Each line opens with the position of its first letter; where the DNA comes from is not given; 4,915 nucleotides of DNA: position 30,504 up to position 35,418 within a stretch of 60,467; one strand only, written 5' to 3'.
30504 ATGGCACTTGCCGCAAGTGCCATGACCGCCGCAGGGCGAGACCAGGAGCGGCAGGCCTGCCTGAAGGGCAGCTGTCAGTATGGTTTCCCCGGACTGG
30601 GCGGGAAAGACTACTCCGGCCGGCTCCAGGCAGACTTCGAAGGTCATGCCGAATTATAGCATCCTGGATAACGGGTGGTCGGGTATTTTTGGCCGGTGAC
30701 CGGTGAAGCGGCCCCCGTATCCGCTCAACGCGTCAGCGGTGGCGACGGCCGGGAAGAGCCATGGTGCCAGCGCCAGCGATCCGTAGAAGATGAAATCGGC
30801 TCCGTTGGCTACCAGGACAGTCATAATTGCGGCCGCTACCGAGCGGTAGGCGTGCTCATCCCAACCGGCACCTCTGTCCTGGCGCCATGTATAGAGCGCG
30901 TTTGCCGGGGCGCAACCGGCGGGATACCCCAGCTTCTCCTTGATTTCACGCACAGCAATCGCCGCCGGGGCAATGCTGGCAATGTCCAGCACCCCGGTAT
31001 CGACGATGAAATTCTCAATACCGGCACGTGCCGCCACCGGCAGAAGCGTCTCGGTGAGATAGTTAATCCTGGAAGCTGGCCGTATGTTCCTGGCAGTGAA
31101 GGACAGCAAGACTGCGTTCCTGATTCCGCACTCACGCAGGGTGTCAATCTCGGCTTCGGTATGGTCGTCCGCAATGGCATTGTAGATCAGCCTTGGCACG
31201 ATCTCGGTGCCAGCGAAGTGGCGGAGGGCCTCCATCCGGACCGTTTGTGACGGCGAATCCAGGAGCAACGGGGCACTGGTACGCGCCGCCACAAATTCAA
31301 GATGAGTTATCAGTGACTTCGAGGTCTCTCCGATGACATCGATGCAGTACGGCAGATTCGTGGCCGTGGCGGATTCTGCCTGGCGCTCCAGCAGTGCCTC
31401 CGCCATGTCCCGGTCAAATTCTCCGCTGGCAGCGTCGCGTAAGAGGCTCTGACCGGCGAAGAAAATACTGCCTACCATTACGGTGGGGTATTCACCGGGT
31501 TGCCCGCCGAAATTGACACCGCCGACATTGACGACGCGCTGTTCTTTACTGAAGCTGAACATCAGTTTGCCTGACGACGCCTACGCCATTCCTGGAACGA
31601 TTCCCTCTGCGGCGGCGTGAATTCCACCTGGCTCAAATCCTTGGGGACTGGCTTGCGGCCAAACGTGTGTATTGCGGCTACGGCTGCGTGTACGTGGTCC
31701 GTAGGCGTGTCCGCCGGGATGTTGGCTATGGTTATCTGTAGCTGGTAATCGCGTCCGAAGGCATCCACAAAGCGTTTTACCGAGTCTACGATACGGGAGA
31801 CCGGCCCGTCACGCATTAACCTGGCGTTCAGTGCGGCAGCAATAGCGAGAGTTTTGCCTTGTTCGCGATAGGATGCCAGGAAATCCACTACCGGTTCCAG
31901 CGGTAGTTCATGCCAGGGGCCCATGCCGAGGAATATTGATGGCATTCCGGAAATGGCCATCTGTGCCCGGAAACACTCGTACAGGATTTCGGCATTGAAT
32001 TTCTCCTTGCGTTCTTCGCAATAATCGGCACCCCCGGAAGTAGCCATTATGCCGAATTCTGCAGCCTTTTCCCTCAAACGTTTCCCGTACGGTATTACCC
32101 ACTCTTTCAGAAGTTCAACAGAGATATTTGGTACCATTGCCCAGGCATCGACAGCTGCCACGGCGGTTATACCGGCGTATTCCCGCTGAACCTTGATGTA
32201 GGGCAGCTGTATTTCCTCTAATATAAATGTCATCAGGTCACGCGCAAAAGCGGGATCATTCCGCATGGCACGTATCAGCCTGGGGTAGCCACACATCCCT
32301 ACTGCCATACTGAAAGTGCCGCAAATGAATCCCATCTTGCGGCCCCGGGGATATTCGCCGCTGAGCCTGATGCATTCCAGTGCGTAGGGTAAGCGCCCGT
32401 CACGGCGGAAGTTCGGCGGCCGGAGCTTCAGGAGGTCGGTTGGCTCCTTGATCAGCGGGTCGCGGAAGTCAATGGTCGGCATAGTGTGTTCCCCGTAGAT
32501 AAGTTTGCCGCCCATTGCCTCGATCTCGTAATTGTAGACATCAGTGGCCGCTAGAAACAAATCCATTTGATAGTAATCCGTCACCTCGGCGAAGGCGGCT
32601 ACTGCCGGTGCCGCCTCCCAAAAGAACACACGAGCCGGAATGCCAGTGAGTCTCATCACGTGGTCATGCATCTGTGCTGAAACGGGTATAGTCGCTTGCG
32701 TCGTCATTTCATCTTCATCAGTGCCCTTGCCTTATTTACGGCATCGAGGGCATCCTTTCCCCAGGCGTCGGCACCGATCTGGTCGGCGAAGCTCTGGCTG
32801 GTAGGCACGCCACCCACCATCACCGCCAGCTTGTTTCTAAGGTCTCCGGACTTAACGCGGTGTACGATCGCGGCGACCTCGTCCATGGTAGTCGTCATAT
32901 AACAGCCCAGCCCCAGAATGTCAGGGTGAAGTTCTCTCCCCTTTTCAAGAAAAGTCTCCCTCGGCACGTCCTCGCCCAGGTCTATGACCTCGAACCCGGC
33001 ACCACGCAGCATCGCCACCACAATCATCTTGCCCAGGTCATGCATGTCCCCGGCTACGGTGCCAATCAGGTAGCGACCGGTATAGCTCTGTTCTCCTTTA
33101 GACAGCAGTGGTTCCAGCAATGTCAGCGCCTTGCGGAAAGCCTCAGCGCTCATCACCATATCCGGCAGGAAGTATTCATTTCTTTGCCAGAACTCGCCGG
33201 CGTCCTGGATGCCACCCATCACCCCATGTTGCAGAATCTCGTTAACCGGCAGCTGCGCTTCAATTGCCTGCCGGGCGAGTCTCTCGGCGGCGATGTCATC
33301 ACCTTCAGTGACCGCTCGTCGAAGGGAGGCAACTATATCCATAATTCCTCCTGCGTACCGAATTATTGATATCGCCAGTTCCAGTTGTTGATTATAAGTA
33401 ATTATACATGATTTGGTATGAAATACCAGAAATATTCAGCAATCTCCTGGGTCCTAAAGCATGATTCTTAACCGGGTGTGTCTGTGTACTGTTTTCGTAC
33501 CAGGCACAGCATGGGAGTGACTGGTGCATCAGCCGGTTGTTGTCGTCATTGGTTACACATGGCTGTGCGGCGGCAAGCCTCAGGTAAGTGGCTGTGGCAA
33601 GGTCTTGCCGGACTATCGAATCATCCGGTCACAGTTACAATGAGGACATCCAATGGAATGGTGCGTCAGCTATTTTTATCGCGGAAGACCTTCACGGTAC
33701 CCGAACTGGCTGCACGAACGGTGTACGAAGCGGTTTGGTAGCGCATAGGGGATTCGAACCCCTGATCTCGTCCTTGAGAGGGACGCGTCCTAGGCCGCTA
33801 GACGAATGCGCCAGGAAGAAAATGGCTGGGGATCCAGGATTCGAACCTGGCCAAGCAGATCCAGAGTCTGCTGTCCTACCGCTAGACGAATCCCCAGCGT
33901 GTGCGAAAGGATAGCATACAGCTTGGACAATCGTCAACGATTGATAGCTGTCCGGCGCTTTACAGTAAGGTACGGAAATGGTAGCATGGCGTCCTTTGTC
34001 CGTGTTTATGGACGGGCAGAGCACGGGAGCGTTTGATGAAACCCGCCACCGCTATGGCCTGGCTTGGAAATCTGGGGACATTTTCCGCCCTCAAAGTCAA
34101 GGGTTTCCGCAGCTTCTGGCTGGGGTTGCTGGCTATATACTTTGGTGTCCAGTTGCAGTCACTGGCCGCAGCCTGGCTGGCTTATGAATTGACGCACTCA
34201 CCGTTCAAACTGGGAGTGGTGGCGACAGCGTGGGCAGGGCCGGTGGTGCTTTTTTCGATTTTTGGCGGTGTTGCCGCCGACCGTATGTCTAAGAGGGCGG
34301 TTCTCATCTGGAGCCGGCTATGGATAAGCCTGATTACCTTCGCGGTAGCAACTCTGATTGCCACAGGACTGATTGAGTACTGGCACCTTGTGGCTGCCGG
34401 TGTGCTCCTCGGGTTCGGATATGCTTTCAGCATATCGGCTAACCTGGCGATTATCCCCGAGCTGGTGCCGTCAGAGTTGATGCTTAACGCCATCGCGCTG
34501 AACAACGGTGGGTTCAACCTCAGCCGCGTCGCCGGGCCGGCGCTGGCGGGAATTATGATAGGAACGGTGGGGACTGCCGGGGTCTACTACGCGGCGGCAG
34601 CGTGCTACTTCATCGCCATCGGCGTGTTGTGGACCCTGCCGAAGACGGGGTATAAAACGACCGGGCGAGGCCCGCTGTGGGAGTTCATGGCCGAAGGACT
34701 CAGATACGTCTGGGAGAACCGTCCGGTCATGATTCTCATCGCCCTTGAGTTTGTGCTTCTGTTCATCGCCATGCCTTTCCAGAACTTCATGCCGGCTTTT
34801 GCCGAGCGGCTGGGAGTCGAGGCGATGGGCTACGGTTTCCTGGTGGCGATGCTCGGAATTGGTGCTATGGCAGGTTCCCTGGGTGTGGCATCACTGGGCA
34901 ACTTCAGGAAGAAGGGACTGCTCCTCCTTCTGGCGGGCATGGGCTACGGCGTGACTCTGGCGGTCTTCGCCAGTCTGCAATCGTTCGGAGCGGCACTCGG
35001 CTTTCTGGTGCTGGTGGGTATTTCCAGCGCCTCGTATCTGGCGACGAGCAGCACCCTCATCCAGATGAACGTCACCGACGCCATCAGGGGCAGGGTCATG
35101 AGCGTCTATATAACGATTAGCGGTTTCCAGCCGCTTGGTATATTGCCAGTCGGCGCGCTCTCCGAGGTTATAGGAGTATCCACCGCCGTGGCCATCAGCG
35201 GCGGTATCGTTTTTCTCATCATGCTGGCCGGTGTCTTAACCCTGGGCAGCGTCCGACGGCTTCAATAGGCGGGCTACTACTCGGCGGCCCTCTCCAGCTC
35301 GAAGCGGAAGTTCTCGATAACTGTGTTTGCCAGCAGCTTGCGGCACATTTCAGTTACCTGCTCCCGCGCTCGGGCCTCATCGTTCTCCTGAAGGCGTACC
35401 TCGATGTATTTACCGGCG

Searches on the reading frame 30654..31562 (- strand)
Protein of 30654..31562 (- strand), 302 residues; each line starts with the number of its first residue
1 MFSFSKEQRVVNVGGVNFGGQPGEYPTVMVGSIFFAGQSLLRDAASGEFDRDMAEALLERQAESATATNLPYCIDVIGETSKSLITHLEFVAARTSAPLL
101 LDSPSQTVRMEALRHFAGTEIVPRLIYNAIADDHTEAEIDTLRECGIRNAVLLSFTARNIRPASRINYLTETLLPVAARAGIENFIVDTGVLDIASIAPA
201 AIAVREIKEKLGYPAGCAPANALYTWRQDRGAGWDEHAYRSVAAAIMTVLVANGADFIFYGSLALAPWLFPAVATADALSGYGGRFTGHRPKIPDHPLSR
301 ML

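Call 6: search_protein_families(library=pfam, proteins=[window:30654-31562:-], max_evalue=0.01)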
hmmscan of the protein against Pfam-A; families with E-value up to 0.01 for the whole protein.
window:30654-31562:- (302 aa): 1 family
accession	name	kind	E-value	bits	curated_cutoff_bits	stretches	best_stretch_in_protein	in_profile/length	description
PF02007.24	MtrH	-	1.8e-62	211.6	22.8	1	6-282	1-289/299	Tetrahydromethanopterin S-methyltransferase MtrH subunit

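Call 7: search_protein_families(library=ncbifam, proteins=[window:30654-31562:-], max_evalue=0.01)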
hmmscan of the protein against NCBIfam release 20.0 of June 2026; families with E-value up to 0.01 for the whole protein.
window:30654-31562:- (302 aa): 3 families
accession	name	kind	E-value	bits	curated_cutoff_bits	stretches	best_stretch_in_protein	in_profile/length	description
NF047990.1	Co_MTase_MtgA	equivalog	2.7e-93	312.9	550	1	1-300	1-304/306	[methyl-Co(III) glycine betaine-specific corrinoid protein]--tetrahydrofolate methyltransferase MtgA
NF002142.0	PRK00979.1-1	subfamily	1.2e-81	274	287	1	4-301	2-298/306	tetrahydromethanopterin S-methyltransferase subunit H family protein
TIGR01114.1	mtrH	equivalog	1e-56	192.4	271.4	1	1-301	1-313/314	tetrahydromethanopterin S-methyltransferase subunit H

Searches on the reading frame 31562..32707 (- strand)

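Call 6: search_protein_families(library=pfam, proteins=[window:31562-32707:-], max_evalue=0.01)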
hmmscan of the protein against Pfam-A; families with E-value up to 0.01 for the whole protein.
window:31562-32707:- (381 aa): 2 families
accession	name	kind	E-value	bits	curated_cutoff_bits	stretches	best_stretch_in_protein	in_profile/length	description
PF01208.23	URO-D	-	7.4e-18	65.1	23.9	1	34-348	51-345/346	Uroporphyrinogen decarboxylase (URO-D)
PF11242.13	DUF2774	-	0.0053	17.3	29.2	0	156-199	2-44/63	Protein of unknown function (DUF2774)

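Call 7: search_protein_families(library=ncbifam, proteins=[window:31562-32707:-], max_evalue=0.01)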
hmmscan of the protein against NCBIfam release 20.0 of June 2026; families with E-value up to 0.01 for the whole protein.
window:31562-32707:- (381 aa): 3 families
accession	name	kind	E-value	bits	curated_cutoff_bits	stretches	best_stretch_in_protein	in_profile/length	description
TIGR01463.1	mtaA_cmuA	subfamily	3.9e-07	29.6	235.4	1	60-218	76-232/340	MtaA/CmuA family methyltransferase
NF041608.1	methylcob_mtaseMtbA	equivalog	2.8e-05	23.4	600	1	84-220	100-234/339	methylcobamide:CoM methyltransferase MtbA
NF004889.0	PRK06252.1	subfamily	0.0042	16.1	244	1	62-221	79-236/340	methylcobalamin:coenzyme M methyltransferase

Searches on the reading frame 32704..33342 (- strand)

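Call 6: search_protein_families(library=pfam, proteins=[window:32704-33342:-], max_evalue=0.01)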
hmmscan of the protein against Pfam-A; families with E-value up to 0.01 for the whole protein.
window:32704-33342:- (212 aa): 3 families
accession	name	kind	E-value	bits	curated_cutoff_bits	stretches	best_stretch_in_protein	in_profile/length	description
PF02310.24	B12-binding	-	2.3e-24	86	32.1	1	90-202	2-120/121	B12 binding domain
PF02607.22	B12-binding_2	-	3.9e-17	62.6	23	1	6-77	4-74/74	B12 binding domain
PF07451.17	SpoVAD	-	0.0065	15.7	22.1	0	96-185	227-313/329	Stage V sporulation protein AD (SpoVAD)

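Call 7: search_protein_families(library=ncbifam, proteins=[window:32704-33342:-], max_evalue=0.01)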
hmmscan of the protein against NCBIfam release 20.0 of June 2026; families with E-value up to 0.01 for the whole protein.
window:32704-33342:- (212 aa): 14 families
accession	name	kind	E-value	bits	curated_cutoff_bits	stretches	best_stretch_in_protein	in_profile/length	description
NF047995.1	corrinoid_MtgC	exception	4.1e-56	189.9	310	1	2-209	3-213/215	glycine betaine-specific corrinoid protein MtgC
TIGR02370.1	pyl_corrinoid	subfamily_domain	1.9e-51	174.3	215.3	1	7-201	2-197/197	methyltransferase cognate corrinoid protein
NF047996.1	corrin_MtgC_2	exception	2.8e-48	164.2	370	1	2-210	3-211/212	glycine betaine-specific corrinoid protein MtgC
NF041607.1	dimeth_corrin_MtbC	equivalog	1e-47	162.3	350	1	26-208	20-202/203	dimethylamine corrinoid protein MtbC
NF040669.1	MtaC2_Meth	equivalog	1.5e-31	109.7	450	1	7-210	46-247/267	methanol--corrinoid protein MtaC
TIGR02082.1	metH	equivalog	1.8e-30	105.4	1010.85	1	6-209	649-858/1182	methionine synthase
NF040655.1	MtaC_Meth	equivalog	1.5e-27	96.2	420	1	3-210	35-239/253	methanol--corrinoid protein MtaC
NF007024.0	PRK09490.1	equivalog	7.2e-27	93.6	1497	1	23-185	684-846/1234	methionine synthase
NF052513.1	TransRegCarH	equivalog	5.6e-11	42.2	400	1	4-192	84-262/274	HTH-type transcriptional repressor CarH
NF002612.0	PRK02261.1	equivalog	4.9e-06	26.1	110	1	92-178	7-92/148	methylaspartate mutase subunit S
TIGR01501.1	MthylAspMutase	equivalog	4e-05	23.4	135.8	1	92-178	5-90/134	methylaspartate mutase subunit S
NF052385.1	Lys_5_6_beta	equivalog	0.00014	21.7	280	1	116-193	138-218/241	lysine 5,6-aminomutase subunit beta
TIGR00640.1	acid_CoA_mut_C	subfamily_domain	0.00048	20.1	57.45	1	90-185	4-98/132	methylmalonyl-CoA mutase C-terminal domain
NF006944.0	PRK09426.1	equivalog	0.0097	13.9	876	0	67-186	570-686/721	methylmalonyl-CoA mutase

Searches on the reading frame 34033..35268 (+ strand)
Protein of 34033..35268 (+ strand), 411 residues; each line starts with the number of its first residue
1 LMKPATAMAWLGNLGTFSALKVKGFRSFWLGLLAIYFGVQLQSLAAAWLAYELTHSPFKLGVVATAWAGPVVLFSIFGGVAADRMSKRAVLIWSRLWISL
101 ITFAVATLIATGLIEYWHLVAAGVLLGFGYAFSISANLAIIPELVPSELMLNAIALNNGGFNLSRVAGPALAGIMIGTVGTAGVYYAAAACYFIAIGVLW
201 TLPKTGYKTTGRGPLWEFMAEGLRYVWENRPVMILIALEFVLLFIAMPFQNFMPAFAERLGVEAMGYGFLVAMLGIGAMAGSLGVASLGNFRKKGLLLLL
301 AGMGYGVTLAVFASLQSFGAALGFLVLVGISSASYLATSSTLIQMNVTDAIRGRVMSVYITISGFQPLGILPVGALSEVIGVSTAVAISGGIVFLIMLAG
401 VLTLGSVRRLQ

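Call 12: search_protein_families(library=pfam, proteins=[window:34033-35268:+], max_evalue=0.001)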
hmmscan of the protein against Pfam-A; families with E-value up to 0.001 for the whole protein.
window:34033-35268:+ (411 aa): 2 families
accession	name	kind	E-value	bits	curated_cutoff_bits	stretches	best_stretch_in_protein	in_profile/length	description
PF05977.19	MFS_3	-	2.5e-50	171.9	27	1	15-400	2-390/524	Transmembrane secretion effector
PF07690.21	MFS_1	-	2.8e-31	109.2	33.4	1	29-364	2-340/347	Major Facilitator Superfamily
